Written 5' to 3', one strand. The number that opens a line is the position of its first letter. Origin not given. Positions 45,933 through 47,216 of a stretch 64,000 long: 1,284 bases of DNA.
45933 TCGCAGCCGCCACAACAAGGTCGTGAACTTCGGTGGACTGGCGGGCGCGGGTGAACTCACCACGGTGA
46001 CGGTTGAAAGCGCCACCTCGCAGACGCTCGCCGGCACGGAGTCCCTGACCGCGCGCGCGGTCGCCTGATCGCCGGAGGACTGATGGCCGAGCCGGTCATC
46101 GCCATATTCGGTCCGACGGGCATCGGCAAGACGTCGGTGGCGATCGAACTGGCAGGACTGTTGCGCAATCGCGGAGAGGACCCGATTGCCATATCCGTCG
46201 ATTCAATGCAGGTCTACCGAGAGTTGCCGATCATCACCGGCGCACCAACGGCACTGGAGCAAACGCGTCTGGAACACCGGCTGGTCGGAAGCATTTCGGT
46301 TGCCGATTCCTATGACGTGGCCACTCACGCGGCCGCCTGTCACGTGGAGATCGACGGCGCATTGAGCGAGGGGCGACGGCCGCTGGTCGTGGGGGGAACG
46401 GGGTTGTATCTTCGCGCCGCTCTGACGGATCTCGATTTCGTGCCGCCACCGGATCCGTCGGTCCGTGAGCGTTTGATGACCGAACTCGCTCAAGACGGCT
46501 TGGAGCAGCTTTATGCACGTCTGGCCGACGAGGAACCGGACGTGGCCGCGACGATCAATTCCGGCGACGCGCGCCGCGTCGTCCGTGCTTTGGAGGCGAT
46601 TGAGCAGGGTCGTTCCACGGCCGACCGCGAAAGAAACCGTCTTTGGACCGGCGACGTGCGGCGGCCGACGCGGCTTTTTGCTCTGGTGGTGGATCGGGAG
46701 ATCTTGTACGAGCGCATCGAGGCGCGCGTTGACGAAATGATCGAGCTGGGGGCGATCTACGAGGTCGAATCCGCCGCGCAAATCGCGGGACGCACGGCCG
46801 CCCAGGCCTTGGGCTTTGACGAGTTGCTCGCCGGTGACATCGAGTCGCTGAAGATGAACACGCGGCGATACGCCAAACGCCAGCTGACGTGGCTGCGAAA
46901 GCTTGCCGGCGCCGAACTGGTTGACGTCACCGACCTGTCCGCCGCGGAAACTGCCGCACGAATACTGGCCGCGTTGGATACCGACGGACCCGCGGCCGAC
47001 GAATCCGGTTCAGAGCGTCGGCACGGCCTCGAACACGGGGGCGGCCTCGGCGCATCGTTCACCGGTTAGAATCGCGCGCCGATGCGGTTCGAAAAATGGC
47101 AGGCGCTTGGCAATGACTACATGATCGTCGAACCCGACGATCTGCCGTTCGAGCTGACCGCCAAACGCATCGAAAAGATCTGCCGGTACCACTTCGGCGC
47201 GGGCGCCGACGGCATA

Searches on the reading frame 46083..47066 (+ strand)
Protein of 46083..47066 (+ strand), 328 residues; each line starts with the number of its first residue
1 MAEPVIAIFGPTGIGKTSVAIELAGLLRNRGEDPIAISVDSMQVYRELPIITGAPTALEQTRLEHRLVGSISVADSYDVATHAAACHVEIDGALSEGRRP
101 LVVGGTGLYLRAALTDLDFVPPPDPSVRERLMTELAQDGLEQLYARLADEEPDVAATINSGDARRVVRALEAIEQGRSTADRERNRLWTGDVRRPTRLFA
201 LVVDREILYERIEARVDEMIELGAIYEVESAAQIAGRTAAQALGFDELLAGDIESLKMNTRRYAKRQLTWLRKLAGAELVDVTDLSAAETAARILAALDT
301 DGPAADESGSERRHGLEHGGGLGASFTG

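Call 3: search_protein_families(library=ncbifam, proteins=[window:46083-47066:+])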
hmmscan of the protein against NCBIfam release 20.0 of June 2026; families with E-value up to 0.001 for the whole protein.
window:46083-47066:+ (328 aa): 1 family
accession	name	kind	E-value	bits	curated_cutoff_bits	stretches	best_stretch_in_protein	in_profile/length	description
TIGR00174.1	miaA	equivalog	3.4e-52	177.5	148.65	1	5-284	1-287/288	tRNA (adenosine(37)-N6)-dimethylallyltransferase MiaA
